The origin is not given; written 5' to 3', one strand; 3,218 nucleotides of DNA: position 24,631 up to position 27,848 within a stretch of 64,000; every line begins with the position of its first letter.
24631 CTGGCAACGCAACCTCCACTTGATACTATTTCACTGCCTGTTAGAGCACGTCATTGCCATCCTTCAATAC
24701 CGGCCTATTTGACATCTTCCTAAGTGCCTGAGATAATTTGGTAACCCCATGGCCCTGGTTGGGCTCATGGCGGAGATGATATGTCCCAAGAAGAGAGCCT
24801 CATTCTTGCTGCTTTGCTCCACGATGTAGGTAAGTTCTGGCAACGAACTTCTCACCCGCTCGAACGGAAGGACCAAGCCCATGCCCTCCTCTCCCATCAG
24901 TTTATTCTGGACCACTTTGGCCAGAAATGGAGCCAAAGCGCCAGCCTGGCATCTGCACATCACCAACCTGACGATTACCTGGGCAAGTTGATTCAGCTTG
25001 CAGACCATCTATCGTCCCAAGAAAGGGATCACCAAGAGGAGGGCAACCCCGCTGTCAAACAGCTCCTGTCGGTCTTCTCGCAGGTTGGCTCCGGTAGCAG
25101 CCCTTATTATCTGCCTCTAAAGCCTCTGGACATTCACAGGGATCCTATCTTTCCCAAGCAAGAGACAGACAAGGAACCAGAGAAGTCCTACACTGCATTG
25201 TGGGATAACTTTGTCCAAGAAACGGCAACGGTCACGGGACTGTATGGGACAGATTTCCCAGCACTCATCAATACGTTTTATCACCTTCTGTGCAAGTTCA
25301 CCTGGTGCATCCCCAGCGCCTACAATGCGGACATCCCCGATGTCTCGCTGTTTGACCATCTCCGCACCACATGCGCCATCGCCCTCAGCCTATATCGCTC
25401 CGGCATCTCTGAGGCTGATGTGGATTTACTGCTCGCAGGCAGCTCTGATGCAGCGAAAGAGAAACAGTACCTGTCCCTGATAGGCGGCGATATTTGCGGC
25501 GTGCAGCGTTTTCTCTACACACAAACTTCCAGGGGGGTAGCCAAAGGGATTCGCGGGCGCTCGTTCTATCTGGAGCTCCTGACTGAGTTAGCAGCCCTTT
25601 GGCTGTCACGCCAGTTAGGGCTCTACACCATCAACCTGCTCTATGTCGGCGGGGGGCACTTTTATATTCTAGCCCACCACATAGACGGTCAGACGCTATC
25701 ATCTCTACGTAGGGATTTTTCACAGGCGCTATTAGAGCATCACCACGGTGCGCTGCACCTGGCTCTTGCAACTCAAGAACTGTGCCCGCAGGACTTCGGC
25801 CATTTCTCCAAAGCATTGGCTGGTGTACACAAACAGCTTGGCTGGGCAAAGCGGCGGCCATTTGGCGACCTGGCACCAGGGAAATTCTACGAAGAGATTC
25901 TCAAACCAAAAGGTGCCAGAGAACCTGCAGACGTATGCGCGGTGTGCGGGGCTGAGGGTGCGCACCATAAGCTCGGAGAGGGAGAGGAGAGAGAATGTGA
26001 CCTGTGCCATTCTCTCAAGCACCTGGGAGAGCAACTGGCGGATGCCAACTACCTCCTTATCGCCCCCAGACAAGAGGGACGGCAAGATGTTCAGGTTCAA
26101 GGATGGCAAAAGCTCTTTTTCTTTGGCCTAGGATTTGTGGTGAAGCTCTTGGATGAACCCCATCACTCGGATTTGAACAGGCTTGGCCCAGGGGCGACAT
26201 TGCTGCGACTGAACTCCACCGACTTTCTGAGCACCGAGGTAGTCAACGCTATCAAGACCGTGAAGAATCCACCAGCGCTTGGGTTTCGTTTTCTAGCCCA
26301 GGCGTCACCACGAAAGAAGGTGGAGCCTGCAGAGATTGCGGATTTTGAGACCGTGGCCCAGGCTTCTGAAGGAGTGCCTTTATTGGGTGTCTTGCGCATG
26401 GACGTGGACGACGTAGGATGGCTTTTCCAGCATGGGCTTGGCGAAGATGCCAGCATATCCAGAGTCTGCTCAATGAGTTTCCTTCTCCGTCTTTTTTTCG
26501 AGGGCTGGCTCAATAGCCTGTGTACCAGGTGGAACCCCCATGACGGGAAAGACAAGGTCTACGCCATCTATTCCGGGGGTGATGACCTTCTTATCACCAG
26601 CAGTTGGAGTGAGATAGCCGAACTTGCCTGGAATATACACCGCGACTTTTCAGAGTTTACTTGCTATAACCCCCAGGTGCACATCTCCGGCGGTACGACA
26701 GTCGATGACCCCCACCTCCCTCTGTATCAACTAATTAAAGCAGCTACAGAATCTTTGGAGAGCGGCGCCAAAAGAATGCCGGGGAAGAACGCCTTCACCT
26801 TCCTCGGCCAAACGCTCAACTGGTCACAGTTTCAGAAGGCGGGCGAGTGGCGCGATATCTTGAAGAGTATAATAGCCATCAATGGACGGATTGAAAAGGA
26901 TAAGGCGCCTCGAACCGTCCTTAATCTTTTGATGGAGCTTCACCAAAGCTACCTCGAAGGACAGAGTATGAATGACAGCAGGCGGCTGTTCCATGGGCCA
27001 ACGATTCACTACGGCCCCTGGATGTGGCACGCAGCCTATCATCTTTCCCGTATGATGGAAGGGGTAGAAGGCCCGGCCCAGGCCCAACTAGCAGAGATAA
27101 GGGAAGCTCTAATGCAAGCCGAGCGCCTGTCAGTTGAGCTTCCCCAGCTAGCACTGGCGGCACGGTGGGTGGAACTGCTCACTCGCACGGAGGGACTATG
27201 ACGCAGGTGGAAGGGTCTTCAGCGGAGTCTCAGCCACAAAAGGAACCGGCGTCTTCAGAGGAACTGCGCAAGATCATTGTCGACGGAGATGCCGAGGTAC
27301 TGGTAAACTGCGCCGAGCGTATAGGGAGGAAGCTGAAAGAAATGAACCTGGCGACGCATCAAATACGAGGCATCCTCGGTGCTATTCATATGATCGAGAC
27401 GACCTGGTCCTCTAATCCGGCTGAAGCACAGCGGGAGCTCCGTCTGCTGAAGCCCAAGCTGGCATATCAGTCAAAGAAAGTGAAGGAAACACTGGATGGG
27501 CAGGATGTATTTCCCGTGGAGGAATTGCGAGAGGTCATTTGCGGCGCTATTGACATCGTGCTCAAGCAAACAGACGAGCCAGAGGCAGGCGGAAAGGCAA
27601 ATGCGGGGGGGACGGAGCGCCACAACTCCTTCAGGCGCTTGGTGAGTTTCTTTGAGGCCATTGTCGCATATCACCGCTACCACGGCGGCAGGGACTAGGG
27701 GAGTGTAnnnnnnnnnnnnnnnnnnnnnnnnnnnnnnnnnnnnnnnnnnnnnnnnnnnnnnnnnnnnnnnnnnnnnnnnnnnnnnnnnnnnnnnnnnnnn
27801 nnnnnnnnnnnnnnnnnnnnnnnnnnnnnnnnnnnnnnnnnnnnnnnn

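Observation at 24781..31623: Stand-alone type III-A (Csm) effector operon with intact Cas10 HD and GGDD motifs but no array, adaptation genes or CARF effector in the window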

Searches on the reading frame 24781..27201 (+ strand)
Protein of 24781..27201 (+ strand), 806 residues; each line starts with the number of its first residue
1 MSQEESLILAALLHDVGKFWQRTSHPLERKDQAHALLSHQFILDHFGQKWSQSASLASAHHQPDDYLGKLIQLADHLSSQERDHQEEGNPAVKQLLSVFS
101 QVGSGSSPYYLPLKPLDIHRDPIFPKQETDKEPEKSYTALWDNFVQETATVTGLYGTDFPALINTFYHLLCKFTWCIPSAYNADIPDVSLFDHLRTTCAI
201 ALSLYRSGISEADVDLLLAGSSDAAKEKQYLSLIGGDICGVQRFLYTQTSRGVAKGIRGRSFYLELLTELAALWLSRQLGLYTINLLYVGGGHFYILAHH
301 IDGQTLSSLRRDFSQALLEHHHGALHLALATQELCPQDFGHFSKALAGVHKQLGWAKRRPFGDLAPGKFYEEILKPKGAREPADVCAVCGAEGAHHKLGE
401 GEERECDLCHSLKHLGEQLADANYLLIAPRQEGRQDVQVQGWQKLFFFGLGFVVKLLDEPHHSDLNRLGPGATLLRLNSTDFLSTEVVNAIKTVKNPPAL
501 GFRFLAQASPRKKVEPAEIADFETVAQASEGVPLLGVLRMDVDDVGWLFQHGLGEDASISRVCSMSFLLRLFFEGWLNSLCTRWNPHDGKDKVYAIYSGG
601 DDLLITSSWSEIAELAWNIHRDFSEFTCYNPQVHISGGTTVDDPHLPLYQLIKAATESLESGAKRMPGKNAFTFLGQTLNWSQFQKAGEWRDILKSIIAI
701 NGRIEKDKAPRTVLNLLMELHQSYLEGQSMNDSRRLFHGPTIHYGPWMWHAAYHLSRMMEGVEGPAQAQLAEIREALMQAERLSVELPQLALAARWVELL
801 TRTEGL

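Call 3: search_protein_families(library=ncbifam, proteins=[window:24781-27201:+], max_evalue=0.01)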
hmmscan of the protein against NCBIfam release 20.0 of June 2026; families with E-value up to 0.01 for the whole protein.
window:24781-27201:+ (806 aa): 2 families
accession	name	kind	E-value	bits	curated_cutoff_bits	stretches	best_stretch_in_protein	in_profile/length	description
TIGR02578.2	cas_TM1811_Csm1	equivalog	3.7e-183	611.2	170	1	5-802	2-753/753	type III-A CRISPR-associated protein Cas10/Csm1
TIGR03276.1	Phn-HD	hypoth_equivalog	0.0022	17.6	214.6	1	2-52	41-93/179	phosphonate degradation HD-domain oxygenase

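Call 4: search_protein_families(library=pfam, proteins=[window:24781-27201:+], max_evalue=0.01)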
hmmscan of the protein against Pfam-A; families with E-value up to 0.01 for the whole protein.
window:24781-27201:+ (806 aa): 3 families
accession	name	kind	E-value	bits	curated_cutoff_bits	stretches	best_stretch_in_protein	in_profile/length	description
PF22335.1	Cas10-Cmr2_palm2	-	6.6e-29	101.1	27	1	535-672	2-132/133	Cas10/Cmr2, second palm domain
PF18211.6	Csm1_B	-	2.6e-22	78.9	26.4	1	250-339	3-94/94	Csm1 subunit domain B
PF01966.28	HD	-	0.00031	21.5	22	1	4-78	24-114/116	HD domain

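Call 25: search_protein_families(library=padloc, proteins=[window:24781-27201:+], max_evalue=0.01)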
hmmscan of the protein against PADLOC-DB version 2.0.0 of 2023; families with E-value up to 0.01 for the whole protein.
window:24781-27201:+ (806 aa): 11 families
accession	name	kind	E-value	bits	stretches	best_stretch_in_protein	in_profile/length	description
PDLC01293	Cas10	-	1.3e-129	431.7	1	7-664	1-576/577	CAS-III; effector_LS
PDLC00916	Cas10a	-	2.8e-115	384.6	1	7-664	1-649/650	"CRISPR-associated protein Cas10/Csm1, subtype III-A/MTUBE"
PDLC01444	Cas10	-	4.2e-84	281.5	1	3-726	3-555/605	CAS-III; effector_LS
PDLC01739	Cas10a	-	1e-76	257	2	1-431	1-432/731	-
PDLC01292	Cas10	-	9.2e-08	30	1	530-672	261-386/387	CAS-III; effector_LS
PDLC01422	Cas10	-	3.6e-07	27.6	1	382-719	168-449/519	CAS-III; effector_LS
PDLC00919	Cas10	-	1.5e-06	25.6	1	278-399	59-160/414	Cas10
PDLC01254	Cas3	-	3.1e-06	25.5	1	6-90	32-120/164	CAS-I; effector_G3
PDLC01529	Cas10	-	4.2e-06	24.4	1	589-666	248-325/370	CAS-III; effector_LS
PDLC02054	Cas10b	-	0.00053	16.9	1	517-672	261-408/537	-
PDLC02057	Cas10d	-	0.0019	15.6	1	283-361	51-123/462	-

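Call 26: find_related_loci(query=window:24781-27198:+, collection=genome_contigs, flank=10000)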
Query window:24781-27198:+ (806 aa) in genome_contigs; peptide patterns used: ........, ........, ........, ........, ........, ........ (x = any residue, [..] = any of these).
29 stretches matched a pattern; 15 encode a relative of the query (tblastn E <= 1e-3); 12 distinct loci.
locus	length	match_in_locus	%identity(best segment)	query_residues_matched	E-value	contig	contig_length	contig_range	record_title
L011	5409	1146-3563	79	1-806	0e+0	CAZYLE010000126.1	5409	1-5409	MAG TPA_asm: uncultured Dehalococcoidales bacterium isolate binchicken_co327_64 genome assembly, contig: NODE_10349_leng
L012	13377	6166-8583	87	1-806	0e+0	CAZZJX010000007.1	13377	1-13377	MAG TPA_asm: uncultured Dehalococcoidales bacterium isolate SRP068000_co1_322 genome assembly, contig: NODE_7852_length_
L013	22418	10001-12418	90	1-806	0e+0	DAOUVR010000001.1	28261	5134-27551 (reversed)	MAG TPA_asm: Dehalococcoidia bacterium isolate CSMAG_854 CSMAG_854_k127_1705430_length_28261_cov_28.8555, whole genome s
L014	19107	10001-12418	87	1-806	0e+0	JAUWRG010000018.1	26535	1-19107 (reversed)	MAG: Dehalococcoidia bacterium isolate CSMAG_2522 CSMAG_2522_k141_237951_length_26535_cov_18.0000, whole genome shotgun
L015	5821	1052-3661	27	1-804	7e-75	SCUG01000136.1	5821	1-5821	MAG: Saprospiraceae bacterium isolate FW602_bin.25 FW602_bin.25-25352, whole genome shotgun sequence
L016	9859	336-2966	34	5-802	3e-120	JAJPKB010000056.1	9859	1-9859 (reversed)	MAG: Chloroflexota bacterium isolate Centralia_MAG_593 k107_6980049, whole genome shotgun sequence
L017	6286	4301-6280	30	6-641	3e-69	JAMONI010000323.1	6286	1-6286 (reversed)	MAG: Flavobacteriales bacterium isolate 4281-140_metabat2_scaf2bin.033 4281-140_scaffold_6608_c1, whole genome shotgun s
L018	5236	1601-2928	41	3-430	9e-68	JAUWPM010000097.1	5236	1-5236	MAG: Methanosarcinales archaeon isolate CSMAG_2476 CSMAG_2476_k141_476030_length_5236_cov_67.8212, whole genome shotgun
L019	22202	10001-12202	31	5-734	3e-93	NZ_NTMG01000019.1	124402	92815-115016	Candidatus Methanoperedens sp. BLZ2 CMPBLZ2contig_403, whole genome shotgun sequence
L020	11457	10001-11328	41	3-430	8e-68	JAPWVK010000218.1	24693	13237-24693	MAG: Methanophagales archaeon isolate SB_Co_68 SB_Co_68_000000000218, whole genome shotgun sequence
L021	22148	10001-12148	28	9-686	2e-43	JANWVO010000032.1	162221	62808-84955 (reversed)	MAG: Bryobacteraceae bacterium isolate SKYG119 k141_195534, whole genome shotgun sequence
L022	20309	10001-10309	38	1-99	4e-7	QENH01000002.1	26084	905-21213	Methanophagales archaeon isolate CONS3730B06UFb1 Ga0123266_1044, whole genome shotgun sequence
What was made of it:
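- Tried and rejected: The source genome was not among the GTDB representatives (call 26), so a genome-wide search for an array or CARF gene was impossible.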

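Call 34: search_solved_structures(query=window:24781-27198:+, max_evalue=0.001, show_alignments=2)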
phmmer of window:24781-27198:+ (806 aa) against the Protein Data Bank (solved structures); distinct sequences matched with E-value up to 0.001: 22.
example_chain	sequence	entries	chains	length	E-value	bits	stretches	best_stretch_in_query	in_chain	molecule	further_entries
6kc0_A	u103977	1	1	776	4.7e-41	143.9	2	181-419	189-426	CRISPR system single-strand-specific deoxyribonuclease Cas10/Csm1 (subtype III-A),CRISPR s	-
6kbd_A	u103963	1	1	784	4.9e-41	143.9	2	181-419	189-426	CRISPR system single-strand-specific deoxyribonuclease Cas10/Csm1 (subtype III-A),CRISPR s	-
8wfx_A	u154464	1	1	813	1.2e-40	142.6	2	157-420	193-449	CRISPR system single-strand-specific deoxyribonuclease Cas10/Csm1 (subtype III-A)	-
6nud_J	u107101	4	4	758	2.8e-40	141.4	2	6-426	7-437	CRISPR system single-strand-specific deoxyribonuclease Cas10/Csm1 (subtype III-A)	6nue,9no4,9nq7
6xn3_A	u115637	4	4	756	9.9e-40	139.6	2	65-429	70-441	CRISPR-associated protein Cas10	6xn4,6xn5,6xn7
7uzw_F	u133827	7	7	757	1.3e-39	139.2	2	3-427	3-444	CRISPR system single-strand-specific deoxyribonuclease Cas10/Csm1 (subtype III-A)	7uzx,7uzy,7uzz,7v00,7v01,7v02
9asi_A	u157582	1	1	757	2.1e-39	138.5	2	94-429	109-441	CRISPR system single-strand-specific deoxyribonuclease Cas10/Csm1 (subtype III-A)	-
9ash_A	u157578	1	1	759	2.1e-39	138.5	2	94-429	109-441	CRISPR system single-strand-specific deoxyribonuclease Cas10/Csm1 (subtype III-A)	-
4uw2_A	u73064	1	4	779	1.7e-37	132.2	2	181-419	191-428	CSM1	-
6iqw_A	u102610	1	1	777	1.7e-37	132.2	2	181-419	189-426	Csm1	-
6mua_A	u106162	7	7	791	1.8e-37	132.1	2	181-419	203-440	Uncharacterized protein Csm1 | Csm1 | CRISPR system single-strand-specific deoxyribonuclease Cas10/Csm1 (subtype III-A)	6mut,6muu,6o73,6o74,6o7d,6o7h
6mur_A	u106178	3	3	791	2.5e-37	131.6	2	181-419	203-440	Uncharacterized protein | Uncharacterized protein Csm1 | Csm1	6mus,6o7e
6ifn_A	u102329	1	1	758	2.9e-37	131.4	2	6-426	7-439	Type III-A CRISPR-associated protein Csm1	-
6ifk_A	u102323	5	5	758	1.4e-36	129.2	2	6-426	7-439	Type III-A CRISPR-associated protein Csm1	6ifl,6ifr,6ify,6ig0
6o75_A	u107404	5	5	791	2.3e-36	128.4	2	181-419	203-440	CRISPR system single-strand-specific deoxyribonuclease Cas10/Csm1 (subtype III-A)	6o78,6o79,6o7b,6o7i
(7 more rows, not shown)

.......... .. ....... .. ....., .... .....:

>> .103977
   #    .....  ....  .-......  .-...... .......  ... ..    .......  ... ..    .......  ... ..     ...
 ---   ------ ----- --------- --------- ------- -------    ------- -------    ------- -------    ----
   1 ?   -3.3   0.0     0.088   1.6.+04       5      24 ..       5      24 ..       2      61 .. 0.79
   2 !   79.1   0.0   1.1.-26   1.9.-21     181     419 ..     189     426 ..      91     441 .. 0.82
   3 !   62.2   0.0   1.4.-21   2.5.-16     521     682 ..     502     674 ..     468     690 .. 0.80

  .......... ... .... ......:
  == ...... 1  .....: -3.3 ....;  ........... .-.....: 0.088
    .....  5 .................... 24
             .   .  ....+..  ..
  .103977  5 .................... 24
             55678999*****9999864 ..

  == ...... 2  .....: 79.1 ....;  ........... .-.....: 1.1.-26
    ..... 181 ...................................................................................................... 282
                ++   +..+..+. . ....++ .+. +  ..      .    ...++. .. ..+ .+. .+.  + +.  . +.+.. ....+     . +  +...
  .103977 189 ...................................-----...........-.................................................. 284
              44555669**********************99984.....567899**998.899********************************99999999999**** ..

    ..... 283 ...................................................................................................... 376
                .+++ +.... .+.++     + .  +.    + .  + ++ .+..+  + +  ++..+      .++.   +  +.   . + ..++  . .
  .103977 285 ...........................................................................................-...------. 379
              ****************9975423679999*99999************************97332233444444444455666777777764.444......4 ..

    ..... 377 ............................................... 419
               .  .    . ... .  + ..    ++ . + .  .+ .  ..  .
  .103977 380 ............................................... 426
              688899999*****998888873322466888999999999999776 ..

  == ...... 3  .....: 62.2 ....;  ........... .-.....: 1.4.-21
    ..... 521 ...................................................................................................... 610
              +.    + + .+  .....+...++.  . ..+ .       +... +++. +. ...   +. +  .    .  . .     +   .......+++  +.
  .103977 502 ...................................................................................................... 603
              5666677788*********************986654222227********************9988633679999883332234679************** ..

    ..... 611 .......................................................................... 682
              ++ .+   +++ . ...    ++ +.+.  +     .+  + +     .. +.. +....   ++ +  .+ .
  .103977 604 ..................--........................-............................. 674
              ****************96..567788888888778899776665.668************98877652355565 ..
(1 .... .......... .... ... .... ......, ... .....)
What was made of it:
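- Checked: They align position for position with T. onnurineus Csm1, PDB 6kc0 (call 34).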

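Call 64: list_cluster_members(proteins=[P0001, window:24781-27198:+, window:30781-31620:+])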
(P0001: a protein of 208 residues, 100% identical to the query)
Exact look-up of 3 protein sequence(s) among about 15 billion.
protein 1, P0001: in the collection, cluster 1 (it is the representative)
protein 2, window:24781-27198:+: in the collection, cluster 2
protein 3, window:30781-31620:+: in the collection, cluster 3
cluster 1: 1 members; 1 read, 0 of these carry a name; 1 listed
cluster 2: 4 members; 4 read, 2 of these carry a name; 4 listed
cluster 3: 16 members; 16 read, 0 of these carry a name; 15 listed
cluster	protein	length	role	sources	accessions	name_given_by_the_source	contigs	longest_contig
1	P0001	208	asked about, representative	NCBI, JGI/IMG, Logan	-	-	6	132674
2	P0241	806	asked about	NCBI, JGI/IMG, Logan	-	-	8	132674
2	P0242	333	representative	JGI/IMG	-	CRISPR-associated protein Csm1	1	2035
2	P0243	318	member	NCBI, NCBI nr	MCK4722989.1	MAG: hypothetical protein KAT75_06780, partial [Dehalococcoidia bacterium] | hypothetical protein [Dehalococcoidia bacterium]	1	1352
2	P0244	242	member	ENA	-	-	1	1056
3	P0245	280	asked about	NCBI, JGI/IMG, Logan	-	-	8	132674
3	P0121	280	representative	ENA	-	-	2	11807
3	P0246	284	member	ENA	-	-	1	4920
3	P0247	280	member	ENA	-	-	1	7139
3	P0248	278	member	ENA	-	-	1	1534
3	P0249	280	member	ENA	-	-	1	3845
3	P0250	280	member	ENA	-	-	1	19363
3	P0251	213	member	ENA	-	-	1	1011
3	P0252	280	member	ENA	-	-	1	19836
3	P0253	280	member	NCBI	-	-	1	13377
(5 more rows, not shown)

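Call 76: search_protein_families(library=pfam, proteins=[L016:6455-7903:+], max_evalue=0.5)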
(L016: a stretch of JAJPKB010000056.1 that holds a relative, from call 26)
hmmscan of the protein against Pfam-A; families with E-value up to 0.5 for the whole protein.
L016:6455-7903:+ (482 aa): 0 families

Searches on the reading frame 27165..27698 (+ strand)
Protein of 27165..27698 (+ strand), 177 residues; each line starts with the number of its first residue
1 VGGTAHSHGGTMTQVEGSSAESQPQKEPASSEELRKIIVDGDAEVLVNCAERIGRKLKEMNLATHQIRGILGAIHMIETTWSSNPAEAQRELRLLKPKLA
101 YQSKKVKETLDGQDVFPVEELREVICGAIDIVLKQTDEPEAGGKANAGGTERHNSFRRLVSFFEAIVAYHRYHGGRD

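Call 3: search_protein_families(library=ncbifam, proteins=[window:27165-27698:+], max_evalue=0.01)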
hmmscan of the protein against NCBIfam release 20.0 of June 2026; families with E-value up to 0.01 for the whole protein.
window:27165-27698:+ (177 aa): 1 family
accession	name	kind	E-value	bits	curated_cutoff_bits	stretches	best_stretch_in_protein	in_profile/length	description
TIGR01870.1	cas_TM1810_Csm2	hypoth_equivalog_domain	1.8e-12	48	30.6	1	63-174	2-95/96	type III-A CRISPR-associated protein Csm2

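Call 4: search_protein_families(library=pfam, proteins=[window:27165-27698:+], max_evalue=0.01)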
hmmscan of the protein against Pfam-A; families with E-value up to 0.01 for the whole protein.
window:27165-27698:+ (177 aa): 1 family
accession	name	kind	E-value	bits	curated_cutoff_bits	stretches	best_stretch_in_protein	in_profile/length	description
PF03750.18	Csm2_III-A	-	3.3e-22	79.8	24.8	1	42-175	3-114/115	Csm2 Type III-A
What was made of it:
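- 27198..27698 (+): csm2 (small subunit), 166 aa. It overlaps the cas10 stop codon by 4 nt. TIGR01870 and PF03750 (calls 3, 4).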
